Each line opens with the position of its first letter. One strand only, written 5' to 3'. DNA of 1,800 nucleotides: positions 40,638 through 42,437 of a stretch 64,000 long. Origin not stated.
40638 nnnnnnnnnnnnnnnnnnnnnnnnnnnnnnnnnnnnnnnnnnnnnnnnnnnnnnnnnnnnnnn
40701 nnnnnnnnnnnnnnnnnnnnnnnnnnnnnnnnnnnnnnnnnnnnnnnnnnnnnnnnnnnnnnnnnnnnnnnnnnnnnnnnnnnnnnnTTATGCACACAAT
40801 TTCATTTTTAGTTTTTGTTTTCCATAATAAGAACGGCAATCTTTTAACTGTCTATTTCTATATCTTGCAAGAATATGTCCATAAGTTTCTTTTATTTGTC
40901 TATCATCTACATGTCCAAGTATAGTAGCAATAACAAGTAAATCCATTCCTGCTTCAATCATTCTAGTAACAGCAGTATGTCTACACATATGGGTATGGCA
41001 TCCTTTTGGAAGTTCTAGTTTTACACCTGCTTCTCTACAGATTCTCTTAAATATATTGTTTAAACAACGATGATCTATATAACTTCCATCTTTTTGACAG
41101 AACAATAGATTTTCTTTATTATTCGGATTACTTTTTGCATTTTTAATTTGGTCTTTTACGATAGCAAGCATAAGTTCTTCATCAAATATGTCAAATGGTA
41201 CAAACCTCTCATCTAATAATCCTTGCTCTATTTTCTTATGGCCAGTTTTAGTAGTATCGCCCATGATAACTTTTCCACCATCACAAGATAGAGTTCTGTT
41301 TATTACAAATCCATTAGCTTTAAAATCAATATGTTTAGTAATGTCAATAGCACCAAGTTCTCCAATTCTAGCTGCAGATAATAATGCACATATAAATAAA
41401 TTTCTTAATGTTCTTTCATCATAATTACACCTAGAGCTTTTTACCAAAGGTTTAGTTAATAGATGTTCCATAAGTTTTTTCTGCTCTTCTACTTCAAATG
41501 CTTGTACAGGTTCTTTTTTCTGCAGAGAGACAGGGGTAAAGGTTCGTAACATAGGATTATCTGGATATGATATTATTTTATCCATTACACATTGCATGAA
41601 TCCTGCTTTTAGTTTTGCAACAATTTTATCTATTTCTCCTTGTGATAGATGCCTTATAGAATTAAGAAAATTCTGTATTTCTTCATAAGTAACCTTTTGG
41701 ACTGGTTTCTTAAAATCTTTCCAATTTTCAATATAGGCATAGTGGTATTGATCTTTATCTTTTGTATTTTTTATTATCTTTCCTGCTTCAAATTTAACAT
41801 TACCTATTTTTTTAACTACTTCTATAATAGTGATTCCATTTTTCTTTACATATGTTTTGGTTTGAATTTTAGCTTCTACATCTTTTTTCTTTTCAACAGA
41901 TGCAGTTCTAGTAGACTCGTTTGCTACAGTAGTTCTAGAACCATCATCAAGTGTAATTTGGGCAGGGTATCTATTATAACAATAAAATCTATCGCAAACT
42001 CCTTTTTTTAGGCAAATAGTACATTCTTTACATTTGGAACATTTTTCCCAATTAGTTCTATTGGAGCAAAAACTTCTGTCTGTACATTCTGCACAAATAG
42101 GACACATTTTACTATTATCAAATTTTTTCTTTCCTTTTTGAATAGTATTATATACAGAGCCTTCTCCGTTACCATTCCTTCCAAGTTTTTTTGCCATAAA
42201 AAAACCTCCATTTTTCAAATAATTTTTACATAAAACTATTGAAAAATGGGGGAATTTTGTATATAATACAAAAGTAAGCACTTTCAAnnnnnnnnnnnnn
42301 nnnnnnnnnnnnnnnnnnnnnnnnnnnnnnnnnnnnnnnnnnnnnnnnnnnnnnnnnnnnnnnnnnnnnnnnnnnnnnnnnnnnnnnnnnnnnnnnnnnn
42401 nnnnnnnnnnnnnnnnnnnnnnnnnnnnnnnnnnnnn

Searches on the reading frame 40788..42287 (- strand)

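Call 43: search_protein_families(library=pfam, proteins=[window:40788-42287:-], max_evalue=0.00001)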
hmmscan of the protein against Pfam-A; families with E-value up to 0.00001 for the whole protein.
window:40788-42287:- (499 aa): 1 family
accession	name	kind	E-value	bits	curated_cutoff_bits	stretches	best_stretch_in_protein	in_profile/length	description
PF00589.27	Phage_integrase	-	3.2e-21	76.3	27.1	1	288-472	18-168/172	Phage integrase family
